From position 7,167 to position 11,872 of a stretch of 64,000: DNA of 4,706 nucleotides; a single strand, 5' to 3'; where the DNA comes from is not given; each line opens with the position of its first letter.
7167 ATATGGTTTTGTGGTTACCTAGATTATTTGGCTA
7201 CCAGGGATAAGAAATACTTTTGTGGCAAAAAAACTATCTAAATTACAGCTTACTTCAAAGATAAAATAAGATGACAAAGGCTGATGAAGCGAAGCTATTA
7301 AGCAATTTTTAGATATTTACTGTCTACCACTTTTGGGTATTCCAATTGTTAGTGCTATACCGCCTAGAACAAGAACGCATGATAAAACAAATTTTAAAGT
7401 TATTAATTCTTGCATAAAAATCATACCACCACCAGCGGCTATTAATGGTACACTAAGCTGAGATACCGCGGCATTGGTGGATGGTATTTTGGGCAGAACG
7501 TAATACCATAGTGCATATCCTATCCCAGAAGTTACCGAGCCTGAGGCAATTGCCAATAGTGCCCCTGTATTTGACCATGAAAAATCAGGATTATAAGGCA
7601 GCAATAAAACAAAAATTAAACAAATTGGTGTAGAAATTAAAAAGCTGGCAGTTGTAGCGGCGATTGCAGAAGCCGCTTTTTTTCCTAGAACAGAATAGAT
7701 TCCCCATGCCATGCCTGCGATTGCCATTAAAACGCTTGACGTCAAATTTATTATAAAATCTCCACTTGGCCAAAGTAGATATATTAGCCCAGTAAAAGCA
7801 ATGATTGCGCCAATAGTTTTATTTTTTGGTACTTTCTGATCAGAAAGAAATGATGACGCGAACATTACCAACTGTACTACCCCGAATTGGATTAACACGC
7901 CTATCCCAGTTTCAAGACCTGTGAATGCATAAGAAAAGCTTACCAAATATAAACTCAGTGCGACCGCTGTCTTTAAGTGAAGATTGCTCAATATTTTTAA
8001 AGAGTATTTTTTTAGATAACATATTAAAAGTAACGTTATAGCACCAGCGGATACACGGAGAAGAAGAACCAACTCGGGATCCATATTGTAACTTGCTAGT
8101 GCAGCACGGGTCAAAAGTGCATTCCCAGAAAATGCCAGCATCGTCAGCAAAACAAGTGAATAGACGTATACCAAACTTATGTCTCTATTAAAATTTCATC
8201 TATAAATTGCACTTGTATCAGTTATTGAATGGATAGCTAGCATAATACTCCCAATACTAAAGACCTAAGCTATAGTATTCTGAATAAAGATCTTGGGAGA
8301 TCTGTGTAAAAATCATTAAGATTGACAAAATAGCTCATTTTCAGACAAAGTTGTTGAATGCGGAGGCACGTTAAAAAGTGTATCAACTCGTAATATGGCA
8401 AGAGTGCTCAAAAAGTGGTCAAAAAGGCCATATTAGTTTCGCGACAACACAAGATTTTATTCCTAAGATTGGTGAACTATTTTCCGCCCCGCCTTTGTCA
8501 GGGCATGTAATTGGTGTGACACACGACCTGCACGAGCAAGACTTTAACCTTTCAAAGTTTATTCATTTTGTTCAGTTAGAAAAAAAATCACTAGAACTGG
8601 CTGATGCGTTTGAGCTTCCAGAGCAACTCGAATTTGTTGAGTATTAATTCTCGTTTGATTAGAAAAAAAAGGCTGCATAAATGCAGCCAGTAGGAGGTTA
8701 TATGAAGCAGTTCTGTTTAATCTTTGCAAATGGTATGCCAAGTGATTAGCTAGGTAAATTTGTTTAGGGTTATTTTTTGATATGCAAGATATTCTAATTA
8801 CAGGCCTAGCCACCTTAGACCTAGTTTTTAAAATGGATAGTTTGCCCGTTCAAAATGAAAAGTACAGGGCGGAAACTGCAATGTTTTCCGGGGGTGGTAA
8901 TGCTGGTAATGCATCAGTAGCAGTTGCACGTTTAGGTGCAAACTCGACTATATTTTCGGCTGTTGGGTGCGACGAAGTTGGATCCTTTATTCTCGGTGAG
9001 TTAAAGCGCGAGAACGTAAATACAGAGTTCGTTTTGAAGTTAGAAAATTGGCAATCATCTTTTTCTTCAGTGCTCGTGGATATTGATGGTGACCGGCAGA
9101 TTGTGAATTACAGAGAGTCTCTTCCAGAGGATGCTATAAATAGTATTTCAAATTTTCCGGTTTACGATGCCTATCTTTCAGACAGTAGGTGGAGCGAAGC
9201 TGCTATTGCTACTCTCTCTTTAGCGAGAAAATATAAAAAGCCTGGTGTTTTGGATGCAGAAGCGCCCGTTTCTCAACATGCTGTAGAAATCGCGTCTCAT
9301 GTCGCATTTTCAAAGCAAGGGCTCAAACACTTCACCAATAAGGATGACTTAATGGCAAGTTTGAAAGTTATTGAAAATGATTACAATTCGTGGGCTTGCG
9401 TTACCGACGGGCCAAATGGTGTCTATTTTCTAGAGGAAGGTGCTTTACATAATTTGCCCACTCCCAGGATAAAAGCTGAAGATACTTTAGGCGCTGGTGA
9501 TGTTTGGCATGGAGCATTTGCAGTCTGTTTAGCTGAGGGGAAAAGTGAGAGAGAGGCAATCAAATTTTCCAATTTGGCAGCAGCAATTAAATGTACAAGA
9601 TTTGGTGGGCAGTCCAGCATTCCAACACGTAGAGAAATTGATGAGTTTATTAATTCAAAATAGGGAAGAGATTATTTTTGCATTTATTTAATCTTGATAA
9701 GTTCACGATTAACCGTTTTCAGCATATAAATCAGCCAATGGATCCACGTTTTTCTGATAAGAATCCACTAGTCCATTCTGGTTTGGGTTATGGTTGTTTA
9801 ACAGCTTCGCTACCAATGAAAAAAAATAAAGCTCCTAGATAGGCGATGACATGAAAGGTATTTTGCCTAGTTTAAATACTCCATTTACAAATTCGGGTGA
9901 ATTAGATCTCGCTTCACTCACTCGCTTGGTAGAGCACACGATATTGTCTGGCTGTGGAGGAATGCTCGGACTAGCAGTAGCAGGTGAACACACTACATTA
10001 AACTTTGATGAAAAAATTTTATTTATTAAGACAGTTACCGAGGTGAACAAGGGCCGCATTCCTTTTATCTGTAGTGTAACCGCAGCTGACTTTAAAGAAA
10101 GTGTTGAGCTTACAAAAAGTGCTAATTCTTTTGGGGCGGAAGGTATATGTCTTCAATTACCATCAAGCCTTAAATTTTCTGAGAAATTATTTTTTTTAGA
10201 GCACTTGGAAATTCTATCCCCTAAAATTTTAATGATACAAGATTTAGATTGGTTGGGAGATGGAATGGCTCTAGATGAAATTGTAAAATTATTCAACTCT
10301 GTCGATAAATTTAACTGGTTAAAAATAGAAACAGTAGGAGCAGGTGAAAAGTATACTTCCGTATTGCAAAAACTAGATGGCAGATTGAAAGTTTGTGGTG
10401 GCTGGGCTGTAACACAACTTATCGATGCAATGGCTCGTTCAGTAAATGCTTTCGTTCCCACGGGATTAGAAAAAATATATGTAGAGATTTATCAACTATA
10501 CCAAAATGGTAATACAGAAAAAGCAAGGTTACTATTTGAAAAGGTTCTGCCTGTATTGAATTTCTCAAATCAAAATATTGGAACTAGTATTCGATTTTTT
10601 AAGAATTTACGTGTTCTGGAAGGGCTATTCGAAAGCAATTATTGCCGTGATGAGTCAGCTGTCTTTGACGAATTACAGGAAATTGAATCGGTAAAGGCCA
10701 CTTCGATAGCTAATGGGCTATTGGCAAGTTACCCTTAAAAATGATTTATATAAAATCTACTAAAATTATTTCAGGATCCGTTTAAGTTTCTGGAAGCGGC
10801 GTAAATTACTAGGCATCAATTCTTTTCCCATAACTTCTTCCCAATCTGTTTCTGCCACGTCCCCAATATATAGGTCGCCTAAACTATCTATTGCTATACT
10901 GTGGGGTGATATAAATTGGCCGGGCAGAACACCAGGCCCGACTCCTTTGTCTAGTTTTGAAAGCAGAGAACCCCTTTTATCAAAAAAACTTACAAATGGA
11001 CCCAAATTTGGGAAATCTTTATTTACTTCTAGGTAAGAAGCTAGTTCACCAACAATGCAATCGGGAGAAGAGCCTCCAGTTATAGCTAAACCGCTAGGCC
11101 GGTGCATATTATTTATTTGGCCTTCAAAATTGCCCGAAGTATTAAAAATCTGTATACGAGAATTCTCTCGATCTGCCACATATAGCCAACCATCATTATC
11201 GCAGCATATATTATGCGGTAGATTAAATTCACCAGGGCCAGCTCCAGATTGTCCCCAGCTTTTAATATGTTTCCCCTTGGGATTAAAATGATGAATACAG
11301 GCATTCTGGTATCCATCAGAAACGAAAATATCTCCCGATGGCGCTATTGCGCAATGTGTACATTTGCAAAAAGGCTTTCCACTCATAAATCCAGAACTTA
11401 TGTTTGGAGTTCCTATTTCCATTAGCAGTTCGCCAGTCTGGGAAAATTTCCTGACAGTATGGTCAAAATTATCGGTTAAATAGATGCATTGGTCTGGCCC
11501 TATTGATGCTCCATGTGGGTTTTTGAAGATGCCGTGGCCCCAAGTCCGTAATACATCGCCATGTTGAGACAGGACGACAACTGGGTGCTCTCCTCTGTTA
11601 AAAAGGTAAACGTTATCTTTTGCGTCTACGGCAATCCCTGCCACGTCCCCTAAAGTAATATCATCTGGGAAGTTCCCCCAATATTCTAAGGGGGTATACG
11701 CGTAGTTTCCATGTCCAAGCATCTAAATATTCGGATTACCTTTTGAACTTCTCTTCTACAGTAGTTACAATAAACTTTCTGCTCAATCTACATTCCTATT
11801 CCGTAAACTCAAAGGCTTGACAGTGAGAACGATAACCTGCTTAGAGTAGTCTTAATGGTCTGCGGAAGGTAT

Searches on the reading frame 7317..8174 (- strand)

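Call 79: search_protein_families(library=pfam, proteins=[window:7317-8174:-], max_evalue=0.00001)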
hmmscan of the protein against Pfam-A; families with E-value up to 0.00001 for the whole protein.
window:7317-8174:- (285 aa): 1 family
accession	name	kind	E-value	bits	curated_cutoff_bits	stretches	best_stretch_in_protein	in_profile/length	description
PF00892.27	EamA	-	1.1e-21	78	28.2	1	148-277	5-134/135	EamA-like transporter family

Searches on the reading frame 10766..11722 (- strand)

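Call 79: search_protein_families(library=pfam, proteins=[window:10766-11722:-], max_evalue=0.00001)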
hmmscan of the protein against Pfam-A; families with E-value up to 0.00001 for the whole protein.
window:10766-11722:- (318 aa): 2 families
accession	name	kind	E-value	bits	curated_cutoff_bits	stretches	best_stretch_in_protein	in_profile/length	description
PF01436.27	NHL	-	1e-17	63.6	20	1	166-193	1-28/28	NHL repeat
PF17170.10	DUF5128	-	5.1e-11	42.8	22.9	1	131-204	55-129/321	6-bladed beta-propeller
